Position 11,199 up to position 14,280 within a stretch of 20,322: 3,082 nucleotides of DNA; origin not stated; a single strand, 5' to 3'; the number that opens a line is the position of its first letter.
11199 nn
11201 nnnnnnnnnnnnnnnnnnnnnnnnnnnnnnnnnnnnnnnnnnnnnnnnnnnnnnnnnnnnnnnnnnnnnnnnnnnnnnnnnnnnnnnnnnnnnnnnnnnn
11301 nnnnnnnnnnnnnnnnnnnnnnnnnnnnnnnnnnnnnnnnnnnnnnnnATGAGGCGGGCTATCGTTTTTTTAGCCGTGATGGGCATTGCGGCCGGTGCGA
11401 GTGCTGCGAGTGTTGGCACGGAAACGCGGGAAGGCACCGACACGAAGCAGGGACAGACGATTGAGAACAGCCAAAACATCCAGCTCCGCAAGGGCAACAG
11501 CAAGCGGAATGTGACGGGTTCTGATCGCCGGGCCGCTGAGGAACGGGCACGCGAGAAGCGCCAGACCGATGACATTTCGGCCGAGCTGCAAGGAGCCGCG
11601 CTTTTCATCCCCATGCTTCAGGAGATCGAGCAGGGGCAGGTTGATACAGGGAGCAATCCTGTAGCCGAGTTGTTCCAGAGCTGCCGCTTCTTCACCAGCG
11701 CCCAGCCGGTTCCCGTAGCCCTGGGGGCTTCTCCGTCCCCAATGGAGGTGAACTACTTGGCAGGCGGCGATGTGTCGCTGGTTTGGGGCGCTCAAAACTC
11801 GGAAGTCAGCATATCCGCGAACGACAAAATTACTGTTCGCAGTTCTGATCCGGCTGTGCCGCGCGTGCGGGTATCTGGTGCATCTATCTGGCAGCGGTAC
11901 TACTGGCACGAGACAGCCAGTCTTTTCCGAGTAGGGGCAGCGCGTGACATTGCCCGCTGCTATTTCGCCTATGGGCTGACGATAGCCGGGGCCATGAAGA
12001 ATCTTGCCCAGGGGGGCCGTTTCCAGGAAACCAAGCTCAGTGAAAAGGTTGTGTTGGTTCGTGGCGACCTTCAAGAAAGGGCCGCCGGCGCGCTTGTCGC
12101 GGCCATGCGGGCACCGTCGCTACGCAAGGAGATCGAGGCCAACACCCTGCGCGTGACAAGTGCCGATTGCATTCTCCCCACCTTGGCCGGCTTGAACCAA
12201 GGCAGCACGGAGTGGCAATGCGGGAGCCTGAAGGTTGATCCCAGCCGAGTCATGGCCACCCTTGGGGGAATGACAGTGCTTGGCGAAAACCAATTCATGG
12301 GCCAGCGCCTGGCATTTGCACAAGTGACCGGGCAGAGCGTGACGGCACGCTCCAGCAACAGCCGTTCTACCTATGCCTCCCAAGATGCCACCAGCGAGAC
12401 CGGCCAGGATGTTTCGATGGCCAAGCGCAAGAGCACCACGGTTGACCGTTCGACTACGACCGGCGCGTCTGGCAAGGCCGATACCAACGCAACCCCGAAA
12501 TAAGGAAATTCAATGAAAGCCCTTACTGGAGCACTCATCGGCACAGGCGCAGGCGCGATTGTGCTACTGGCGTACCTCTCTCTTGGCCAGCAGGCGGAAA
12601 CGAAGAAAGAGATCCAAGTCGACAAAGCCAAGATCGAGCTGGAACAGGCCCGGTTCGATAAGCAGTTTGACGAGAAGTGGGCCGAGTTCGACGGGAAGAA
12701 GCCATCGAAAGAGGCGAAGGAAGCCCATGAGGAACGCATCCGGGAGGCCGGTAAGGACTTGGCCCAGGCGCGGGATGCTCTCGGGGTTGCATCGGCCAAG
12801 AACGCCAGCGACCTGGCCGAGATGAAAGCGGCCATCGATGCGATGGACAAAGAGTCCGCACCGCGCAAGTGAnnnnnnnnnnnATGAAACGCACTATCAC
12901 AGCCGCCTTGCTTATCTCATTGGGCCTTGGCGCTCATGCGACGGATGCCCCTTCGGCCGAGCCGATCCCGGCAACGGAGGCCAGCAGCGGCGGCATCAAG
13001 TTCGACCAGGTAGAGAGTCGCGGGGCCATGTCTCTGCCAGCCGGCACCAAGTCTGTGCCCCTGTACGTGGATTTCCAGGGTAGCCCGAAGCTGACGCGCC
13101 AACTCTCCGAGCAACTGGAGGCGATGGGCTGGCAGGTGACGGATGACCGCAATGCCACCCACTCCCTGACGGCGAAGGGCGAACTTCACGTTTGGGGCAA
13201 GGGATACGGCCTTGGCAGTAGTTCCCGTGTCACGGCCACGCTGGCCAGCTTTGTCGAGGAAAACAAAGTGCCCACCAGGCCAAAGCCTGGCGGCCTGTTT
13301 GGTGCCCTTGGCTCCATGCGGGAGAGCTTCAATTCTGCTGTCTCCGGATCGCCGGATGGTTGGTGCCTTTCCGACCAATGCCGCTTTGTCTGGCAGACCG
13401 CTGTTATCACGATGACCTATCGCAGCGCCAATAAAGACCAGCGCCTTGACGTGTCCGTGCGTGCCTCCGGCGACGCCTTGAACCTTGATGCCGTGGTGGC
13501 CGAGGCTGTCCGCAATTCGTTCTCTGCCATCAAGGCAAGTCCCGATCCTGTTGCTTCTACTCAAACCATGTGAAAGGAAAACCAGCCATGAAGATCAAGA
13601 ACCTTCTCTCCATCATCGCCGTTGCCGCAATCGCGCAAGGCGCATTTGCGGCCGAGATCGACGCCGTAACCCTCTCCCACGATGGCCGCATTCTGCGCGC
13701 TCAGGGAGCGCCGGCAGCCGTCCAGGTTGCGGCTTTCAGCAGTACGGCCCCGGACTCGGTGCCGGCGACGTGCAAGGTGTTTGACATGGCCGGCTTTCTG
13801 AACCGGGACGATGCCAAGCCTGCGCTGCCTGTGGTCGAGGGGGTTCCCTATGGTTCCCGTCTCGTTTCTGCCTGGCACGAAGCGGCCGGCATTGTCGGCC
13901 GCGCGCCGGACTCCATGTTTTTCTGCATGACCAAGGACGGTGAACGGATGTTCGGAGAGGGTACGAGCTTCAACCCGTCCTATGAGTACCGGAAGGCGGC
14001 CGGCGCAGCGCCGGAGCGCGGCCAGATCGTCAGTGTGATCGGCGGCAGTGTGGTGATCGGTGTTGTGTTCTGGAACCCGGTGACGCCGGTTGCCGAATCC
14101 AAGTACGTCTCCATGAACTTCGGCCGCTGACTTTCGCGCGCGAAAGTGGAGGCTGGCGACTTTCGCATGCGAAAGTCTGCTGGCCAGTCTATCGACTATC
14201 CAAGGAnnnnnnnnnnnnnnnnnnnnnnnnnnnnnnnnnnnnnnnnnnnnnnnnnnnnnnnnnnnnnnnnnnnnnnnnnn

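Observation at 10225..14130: Five-gene operon of uncharacterised exported proteins fused to the 3' end of the trwABC transfer operon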

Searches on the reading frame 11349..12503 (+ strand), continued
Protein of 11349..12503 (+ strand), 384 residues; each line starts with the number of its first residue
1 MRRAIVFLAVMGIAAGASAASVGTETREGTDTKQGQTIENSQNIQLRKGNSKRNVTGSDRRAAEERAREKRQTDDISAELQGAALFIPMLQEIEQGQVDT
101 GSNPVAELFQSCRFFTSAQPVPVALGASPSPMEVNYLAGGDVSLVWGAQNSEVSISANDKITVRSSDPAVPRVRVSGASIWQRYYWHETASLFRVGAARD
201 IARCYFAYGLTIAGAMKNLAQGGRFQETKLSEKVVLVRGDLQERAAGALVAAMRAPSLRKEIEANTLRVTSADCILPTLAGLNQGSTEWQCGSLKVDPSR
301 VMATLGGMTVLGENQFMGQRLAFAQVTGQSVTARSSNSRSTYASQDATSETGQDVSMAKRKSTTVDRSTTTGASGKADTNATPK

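Call 100: find_related_loci(query=A1, collection=viral_contigs, flank=10000)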
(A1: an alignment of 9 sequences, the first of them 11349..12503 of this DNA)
Query A1 (384 aa) in viral_contigs; peptide patterns used: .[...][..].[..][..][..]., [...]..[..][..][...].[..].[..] (x = any residue, [..] = any of these).
124 stretches matched a pattern, but none encodes a relative of the query by tblastn (E <= 1e-3).
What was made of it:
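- Tried and rejected: The viral-contig scan gave none (call 100).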

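Call 101: search_protein_families(library=pfam, alignment_id=A3, max_evalue=0.1)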
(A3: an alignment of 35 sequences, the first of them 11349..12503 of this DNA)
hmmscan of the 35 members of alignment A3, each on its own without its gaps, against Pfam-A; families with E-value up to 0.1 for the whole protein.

A. member 1, window:11349-12503:+ (384 aa): 0 families

B. families by the number of members that match (of 35 scanned): 5 families
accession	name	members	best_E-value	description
PF07168.17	Ureide_permease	1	0.018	Ureide permease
PF05211.17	NLBH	1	0.026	Neuraminyllactose-binding hemagglutinin precursor (NLBH)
PF04145.20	Ctr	1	0.034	Ctr copper transporter family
PF25692.1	Phage_depo_C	1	0.036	Phage depolymerase C-terminal beta sandwich domain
PF15513.11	DUF4651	1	0.044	Domain of unknown function (DUF4651)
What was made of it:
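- On F-type TraN: No TraN hit for any of 35 O2-family members (call 101).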

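Call 102: search_protein_families(library=pfam, alignment_id=A7, max_evalue=0.1)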
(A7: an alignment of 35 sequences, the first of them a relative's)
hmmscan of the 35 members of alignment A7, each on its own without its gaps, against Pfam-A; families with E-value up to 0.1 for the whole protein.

A. member 1, L024:7650-7985:+ (111 aa): 2 families
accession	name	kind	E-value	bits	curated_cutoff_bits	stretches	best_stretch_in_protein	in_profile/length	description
PF16043.11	DUF4795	-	0.01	15.7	34.8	0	66-109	56-99/208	Domain of unknown function (DUF4795)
PF03449.20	GreA_GreB_N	-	0.029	15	24.5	0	68-106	20-58/71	Transcription elongation factor, N-terminal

B. families by the number of members that match (of 35 scanned): 49 families (the first 25 are shown)
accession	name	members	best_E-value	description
PF14362.11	DUF4407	8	0.00024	Domain of unknown function (DUF4407)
PF02487.23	CLN3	5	0.02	CLN3 protein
PF11205.13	DUF2987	3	0.0059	Protein of unknown function (DUF2987)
PF11044.13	TMEMspv1-c74-12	3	0.012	Plectrovirus spv1-c74 ORF 12 transmembrane protein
PF06785.16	UPF0242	3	0.014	Uncharacterised protein family (UPF0242) N-terminus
PF03449.20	GreA_GreB_N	3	0.029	Transcription elongation factor, N-terminal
PF04977.20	DivIC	2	0.0022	Septum formation initiator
PF10241.14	KxDL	2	0.0027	Uncharacterized conserved protein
PF16043.11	DUF4795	2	0.0082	Domain of unknown function (DUF4795)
PF17480.7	AlphaC_N2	2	0.0087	AlphaC N-terminal domain 2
PF24871.1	Piezo_TM1-24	2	0.012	Piezo TM1-24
PF25007.1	DYH2-5-8_CC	2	0.02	Dynein axonemal heavy chain 2/5/8 coiled-coil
PF11014.13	DUF2852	2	0.024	Protein of unknown function (DUF2852)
PF01979.26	Amidohydro_1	2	0.061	Amidohydrolase family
PF17841.6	Bep_C_terminal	2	0.079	BID domain of Bartonella effector protein (Bep)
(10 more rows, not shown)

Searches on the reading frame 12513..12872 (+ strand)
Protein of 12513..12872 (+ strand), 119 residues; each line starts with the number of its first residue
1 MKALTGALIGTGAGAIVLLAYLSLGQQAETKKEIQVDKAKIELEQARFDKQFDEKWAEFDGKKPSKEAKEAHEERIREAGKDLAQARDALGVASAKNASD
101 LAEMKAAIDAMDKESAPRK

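Call 7: search_protein_families(library=pfam, proteins=[window:12513-12872:+], max_evalue=1)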
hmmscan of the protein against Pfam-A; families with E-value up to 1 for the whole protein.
window:12513-12872:+ (119 aa): 4 families
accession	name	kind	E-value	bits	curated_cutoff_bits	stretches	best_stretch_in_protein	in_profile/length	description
PF14362.11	DUF4407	-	0.0012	18.7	31.3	1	25-115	134-225/297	Domain of unknown function (DUF4407)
PF23922.1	DUF7261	-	0.053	14.2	27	1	17-92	22-99/169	Family of unknown function (DUF7261)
PF01734.28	Patatin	-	0.19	12.3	27.7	1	9-46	32-69/191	Patatin-like phospholipase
PF01025.24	GrpE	-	0.81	9.8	25.8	1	28-108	12-94/165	GrpE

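Call 15: search_protein_families(library=ncbifam, proteins=[window:12513-12872:+], max_evalue=1)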
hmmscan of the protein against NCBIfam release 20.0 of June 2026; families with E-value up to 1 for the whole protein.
window:12513-12872:+ (119 aa): 4 families
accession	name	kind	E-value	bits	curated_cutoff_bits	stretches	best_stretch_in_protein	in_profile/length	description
TIGR01286.1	nifK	equivalog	0.026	13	427.3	1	43-108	14-79/516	nitrogenase molybdenum-iron protein subunit beta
NF033885.1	conj_TraP_IncI1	equivalog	0.037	13.8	135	1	7-113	15-121/217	conjugal transfer protein TraP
NF049861.1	SCO2400_fam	subfamily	0.069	13.7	55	1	4-112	11-124/136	SCO2400 family protein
NF047331.1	phage_HTJ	equivalog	0.14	11.9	33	1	100-116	30-46/59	phage head-tail joining protein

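Call 16: search_protein_families(library=phrogs, proteins=[window:12513-12872:+], max_evalue=1)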
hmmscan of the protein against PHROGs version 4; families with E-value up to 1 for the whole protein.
window:12513-12872:+ (119 aa): 6 families
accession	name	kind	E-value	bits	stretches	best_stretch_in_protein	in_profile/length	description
phrog_4324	-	unknown function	0.031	15.5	1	24-73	25-73/89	-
phrog_6637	-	unknown function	0.1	13.6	1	1-76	3-80/160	-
phrog_30359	-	unknown function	0.15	13.3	1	50-82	4-36/74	-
phrog_18989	-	unknown function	0.44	11.4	1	52-99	81-125/167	-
phrog_9680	-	moron, auxiliary metabolic gene and host takeover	0.55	10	1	31-95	376-441/471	host range and adsorption protein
phrog_26964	-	unknown function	0.66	11.6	0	5-55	24-72/93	-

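Call 17: search_protein_families(library=padloc, proteins=[window:12513-12872:+], max_evalue=1)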
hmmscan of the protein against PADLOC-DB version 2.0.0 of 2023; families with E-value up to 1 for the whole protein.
window:12513-12872:+ (119 aa): 0 families

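Call 56: search_dna_similar(query=window:12513-12872:+, collection=plasmids, mode=protein, max_evalue=0.01, max_rows=30)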
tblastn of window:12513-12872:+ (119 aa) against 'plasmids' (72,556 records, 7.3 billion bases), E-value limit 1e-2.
No match.

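Call 65: find_homologous_proteins(query=A4, max_evalue=0.01)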
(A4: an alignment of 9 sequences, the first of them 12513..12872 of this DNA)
Query A4 (9 sequences) (119 aa, profile of the alignment): 64 proteins with E <= 0.01 among 5673 candidates.
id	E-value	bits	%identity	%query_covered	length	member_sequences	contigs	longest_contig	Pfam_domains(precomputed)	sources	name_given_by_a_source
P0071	9.2e-39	150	97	100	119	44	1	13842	-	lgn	-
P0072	2.0e-38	149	100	97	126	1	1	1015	-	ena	-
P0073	1.6e-37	146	92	100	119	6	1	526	-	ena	-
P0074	1.8e-37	146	32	92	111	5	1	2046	-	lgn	-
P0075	2.8e-37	145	93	100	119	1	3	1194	-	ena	-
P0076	7.1e-37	144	62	96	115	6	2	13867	-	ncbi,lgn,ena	ncbi:MAG: hypothetical protein WC165_10925 [Dysgonamonadaceae bacterium]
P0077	8.8e-37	144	92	100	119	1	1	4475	-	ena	-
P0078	1.4e-36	143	71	100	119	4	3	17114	-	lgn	-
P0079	1.5e-36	143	26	55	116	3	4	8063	-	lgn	-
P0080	1.9e-36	143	69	100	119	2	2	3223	-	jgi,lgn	jgi:hypothetical protein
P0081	5.6e-36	141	70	100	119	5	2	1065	-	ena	-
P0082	5.8e-36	141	93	87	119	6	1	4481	-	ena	-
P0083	7.2e-36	141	90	100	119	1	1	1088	-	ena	-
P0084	1.2e-35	140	87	100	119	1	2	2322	-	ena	-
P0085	2.5e-35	139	87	100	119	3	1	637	-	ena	-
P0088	4.0e-35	138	86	100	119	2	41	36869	-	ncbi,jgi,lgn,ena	jgi:hypothetical protein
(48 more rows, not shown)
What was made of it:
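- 12513..12872 (+): O3: 119-aa bitopic inner-membrane protein with a periplasmic coiled-coil. The second core protein. 64 clusters, all annotated 'hypothetical' (call 65).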

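Call 66: find_encoding_contigs(protein=P0088, flank=10000, max_places=4)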
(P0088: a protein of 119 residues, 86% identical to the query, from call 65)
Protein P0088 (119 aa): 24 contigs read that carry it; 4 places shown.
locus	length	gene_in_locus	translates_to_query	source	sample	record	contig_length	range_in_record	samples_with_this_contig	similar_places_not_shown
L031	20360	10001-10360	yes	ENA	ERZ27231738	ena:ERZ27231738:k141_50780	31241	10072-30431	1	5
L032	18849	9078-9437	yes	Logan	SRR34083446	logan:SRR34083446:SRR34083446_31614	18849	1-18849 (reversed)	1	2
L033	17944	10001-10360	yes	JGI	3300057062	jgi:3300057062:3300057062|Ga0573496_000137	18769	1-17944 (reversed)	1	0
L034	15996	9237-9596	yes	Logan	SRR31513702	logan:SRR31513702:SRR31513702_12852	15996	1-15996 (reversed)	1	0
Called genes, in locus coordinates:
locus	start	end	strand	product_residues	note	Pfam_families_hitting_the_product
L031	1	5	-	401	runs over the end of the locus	PF02417:Chromate_transp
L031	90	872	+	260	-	PF01925:TauE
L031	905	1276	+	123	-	PF05015:HigB-like_toxin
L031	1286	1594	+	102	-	PF01381:HTH_3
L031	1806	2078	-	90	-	-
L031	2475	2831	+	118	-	-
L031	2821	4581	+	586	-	PF02534:T4SS-DNA_transf, PF10412:TrwB_AAD_bind, PF12696:TraG-D_C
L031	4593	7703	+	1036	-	PF08751:TrwC, PF01443:Viral_helicase1 (faint), PF13245:AAA_19, PF13604:AAA_30, PF22232:TraI_hel_assoc_N (faint), PF13604:AAA_30, PF13538:UvrD_C_2 (weak)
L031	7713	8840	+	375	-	PF08238:Sel1 (faint)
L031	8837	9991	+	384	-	-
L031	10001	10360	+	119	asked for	-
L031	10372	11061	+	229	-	-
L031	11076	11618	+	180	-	-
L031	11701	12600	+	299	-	PF00892:EamA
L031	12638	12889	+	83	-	-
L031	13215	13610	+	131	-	-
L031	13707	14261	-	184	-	PF00239:Resolvase, PF02796:HTH_7, PF13936:HTH_38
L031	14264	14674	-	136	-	-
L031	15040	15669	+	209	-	PF00142:Fer4_NifH (faint), PF01656:CbiA, PF02374:ArsA_ATPase, PF06564:CBP_BcsQ (faint), PF07015:VirC1, PF09140:MipZ (faint), PF10609:ParA, PF13614:AAA_31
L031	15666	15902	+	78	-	-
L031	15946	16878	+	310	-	PF07042:TrfA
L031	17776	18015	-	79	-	-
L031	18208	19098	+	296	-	-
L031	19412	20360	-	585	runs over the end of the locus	?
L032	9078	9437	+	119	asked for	-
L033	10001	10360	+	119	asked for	-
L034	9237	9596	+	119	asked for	-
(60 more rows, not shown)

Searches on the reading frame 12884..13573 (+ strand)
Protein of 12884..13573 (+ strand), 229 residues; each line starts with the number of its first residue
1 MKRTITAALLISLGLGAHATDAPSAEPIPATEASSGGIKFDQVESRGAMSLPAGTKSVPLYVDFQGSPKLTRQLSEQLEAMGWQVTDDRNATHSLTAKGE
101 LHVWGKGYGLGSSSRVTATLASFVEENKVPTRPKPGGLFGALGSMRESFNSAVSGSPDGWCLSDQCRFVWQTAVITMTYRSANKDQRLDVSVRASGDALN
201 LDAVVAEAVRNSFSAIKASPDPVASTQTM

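Call 7: search_protein_families(library=pfam, proteins=[window:12884-13573:+], max_evalue=1)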
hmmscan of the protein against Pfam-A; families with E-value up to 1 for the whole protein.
window:12884-13573:+ (229 aa): 2 families
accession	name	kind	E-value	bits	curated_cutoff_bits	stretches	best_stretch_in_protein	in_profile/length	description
PF13399.11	LytR_C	-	0.16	13.4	22.2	1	66-96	11-41/86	LytR cell envelope-related transcriptional attenuator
PF12905.13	Glyco_hydro_101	-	0.19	11.5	25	1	60-126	171-238/272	Endo-alpha-N-acetylgalactosaminidase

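Call 15: search_protein_families(library=ncbifam, proteins=[window:12884-13573:+], max_evalue=1)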
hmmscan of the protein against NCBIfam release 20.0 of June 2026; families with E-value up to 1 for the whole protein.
window:12884-13573:+ (229 aa): 0 families

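Call 16: search_protein_families(library=phrogs, proteins=[window:12884-13573:+], max_evalue=1)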
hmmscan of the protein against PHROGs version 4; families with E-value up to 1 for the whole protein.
window:12884-13573:+ (229 aa): 1 family
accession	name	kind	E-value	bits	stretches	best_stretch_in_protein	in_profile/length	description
phrog_3665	-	unknown function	0.021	15.9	1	69-86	19-36/54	-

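Call 17: search_protein_families(library=padloc, proteins=[window:12884-13573:+], max_evalue=1)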
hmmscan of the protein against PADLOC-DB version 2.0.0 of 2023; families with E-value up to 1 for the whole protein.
window:12884-13573:+ (229 aa): 0 families

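Call 37: search_solved_structures(query=window:12884-13573:+, max_evalue=10)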
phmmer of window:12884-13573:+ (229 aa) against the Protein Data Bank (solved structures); distinct sequences matched with E-value up to 10: 2.
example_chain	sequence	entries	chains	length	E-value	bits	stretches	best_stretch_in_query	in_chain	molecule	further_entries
9t3o_A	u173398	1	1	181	0.22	14.3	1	124-210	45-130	LPS-assembly protein LptD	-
4l1m_A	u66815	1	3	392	4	10.2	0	93-112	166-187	E3 ubiquitin-protein ligase HERC2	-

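Call 54: search_dna_similar(query=window:12884-13573:+, collection=plasmids, mode=protein, max_evalue=0.01, max_rows=20)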
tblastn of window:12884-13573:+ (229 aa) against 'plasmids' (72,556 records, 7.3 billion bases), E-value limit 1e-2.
No match.

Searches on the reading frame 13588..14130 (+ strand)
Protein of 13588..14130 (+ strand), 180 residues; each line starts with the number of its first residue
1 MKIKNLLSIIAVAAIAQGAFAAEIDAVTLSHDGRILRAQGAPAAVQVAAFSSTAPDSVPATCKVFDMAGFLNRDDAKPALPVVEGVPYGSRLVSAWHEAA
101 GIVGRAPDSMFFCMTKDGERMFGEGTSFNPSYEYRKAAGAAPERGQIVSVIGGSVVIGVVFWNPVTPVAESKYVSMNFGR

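Call 7: search_protein_families(library=pfam, proteins=[window:13588-14130:+], max_evalue=1)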
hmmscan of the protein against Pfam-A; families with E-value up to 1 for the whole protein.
window:13588-14130:+ (180 aa): 0 families

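Call 15: search_protein_families(library=ncbifam, proteins=[window:13588-14130:+], max_evalue=1)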
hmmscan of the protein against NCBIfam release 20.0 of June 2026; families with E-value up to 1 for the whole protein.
window:13588-14130:+ (180 aa): 1 family
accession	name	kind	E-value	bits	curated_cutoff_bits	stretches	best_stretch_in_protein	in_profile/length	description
TIGR04268.1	FxSxx-COOH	equivalog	0.051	13.9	28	1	27-53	18-43/44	FxSxx-COOH cyclophane-containing RiPP peptide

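Call 16: search_protein_families(library=phrogs, proteins=[window:13588-14130:+], max_evalue=1)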
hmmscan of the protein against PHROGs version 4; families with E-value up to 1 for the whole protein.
window:13588-14130:+ (180 aa): 0 families

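Call 17: search_protein_families(library=padloc, proteins=[window:13588-14130:+], max_evalue=1)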
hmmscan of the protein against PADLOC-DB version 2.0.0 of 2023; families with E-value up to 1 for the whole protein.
window:13588-14130:+ (180 aa): 0 families

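Call 30: find_homologous_proteins(query=window:13588-14130:+, max_evalue=0.001)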
Query window:13588-14130:+ (180 aa): 7 proteins with E <= 0.001 among 696 candidates.
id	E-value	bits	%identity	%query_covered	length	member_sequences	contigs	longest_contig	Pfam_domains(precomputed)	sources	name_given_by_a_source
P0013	7.9e-109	379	97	100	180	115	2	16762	-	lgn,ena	-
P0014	1.2e-78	281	82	84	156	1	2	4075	-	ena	-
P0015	1.2e-69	252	100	63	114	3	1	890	-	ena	-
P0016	2.1e-66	241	61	100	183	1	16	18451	-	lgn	-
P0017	1.8e-64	235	60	100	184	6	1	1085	-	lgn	-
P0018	3.4e-62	227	83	75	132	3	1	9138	-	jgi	jgi:hypothetical protein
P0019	2.9e-38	150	89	48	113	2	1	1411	-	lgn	-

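Call 36: search_solved_structures(query=window:13588-14130:+, max_evalue=10)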
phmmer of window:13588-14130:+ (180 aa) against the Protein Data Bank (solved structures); distinct sequences matched with E-value up to 10: 5.
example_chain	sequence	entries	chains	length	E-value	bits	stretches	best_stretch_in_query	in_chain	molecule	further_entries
8bmr_A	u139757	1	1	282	0.26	14.5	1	68-136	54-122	Energy-coupling factor transporter ATP-binding protein EcfA1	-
8bms_A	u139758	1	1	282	0.26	14.5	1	68-136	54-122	Energy-coupling factor transporter ATP-binding protein EcfA1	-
5d3m_A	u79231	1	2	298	0.26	14.5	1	68-136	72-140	Energy-coupling factor transporter ATP-binding protein EcfA1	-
5jsz_A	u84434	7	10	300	0.26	14.5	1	68-136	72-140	Energy-coupling factor transporter ATP-binding protein EcfA1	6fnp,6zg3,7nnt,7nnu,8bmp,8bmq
8sj4_H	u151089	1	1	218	0.53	13.5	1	65-161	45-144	1H9 heavy chain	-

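Call 55: search_dna_similar(query=window:13588-14130:+, collection=plasmids, mode=protein, max_evalue=0.01, max_rows=20)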
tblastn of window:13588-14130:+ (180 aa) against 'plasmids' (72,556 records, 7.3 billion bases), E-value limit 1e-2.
No match.

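Call 77: predict_structure(alignment_id=A6)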
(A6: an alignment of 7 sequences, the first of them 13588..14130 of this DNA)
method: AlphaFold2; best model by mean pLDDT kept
length: 180 residues; sequences in the alignment: 7
mean_pLDDT: 43.0   pTM: 0.41
mean pLDDT of the five models: 43.0, 41.3, 40.7, 39.9, 39.6
residues with pLDDT >= 90: 0; 70-90: 0; 50-70: 67; < 50: 113
segments of 3 or more residues with pLDDT < 50: 1-59, 122-153, 162-180
pLDDT, mean of each block of 10 residues (from residue 1): 42 33 31 33 27 37 60 56 57 63 56 55 39 32 41 52 34 24
secondary structure, 60 per line:
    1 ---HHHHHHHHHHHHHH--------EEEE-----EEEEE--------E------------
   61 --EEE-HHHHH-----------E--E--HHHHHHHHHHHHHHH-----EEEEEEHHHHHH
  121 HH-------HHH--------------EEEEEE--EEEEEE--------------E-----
elements in order: H4-17 E26-29 E35-39 E63-65 H67-71 H89-103 E109-114 H115-122 E147-152 E155-160
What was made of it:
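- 13588..14130 (+): O5: exported 180-aa protein with two conserved Cys, specific to the Sel1-type clade. The AF2 model is unusable (pLDDT 43, call 77).
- On Known Mpf / T4SS structural subunits (VirB1-11, F-type Tra/Trb, Dot/Icm): The O5 fold was not testable (call 77).
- Tried and rejected: The AlphaFold2 model of O5 had pLDDT 43 and was not used (call 77).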
